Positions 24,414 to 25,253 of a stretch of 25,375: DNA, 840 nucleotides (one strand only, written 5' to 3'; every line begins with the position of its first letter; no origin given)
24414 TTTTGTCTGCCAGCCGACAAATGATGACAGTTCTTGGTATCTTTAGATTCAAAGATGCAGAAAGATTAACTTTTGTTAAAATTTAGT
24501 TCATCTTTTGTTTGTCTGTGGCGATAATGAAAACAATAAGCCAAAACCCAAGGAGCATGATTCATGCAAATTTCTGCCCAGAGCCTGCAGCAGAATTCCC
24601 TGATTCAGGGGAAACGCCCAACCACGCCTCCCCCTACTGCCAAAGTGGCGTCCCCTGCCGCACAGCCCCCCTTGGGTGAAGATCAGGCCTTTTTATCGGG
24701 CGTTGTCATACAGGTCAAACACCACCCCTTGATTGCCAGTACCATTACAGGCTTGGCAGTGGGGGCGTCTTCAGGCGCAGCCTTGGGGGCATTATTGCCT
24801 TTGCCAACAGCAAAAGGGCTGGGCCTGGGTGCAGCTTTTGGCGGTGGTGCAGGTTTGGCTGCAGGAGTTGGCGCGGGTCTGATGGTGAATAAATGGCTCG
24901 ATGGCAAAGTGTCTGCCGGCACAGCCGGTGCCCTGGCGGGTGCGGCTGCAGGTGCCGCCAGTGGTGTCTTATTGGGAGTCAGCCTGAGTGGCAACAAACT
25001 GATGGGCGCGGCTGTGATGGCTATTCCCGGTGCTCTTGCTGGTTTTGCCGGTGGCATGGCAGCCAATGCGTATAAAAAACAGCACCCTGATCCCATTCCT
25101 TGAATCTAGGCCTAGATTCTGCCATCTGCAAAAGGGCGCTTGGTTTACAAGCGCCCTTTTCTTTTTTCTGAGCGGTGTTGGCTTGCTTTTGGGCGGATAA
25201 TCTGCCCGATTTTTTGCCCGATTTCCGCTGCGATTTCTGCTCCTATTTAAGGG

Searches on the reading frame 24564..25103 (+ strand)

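Call 66: search_protein_families(library=pfam, proteins=[window:24564-25103:+], max_evalue=0.01)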
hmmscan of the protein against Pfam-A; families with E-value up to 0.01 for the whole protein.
window:24564-25103:+ (179 aa): 1 family
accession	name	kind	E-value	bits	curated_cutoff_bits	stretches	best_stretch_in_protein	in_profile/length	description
PF13441.11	Gly-zipper_YMGG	-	0.00072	19.7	28.9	0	59-105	2-43/45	YMGG-like Gly-zipper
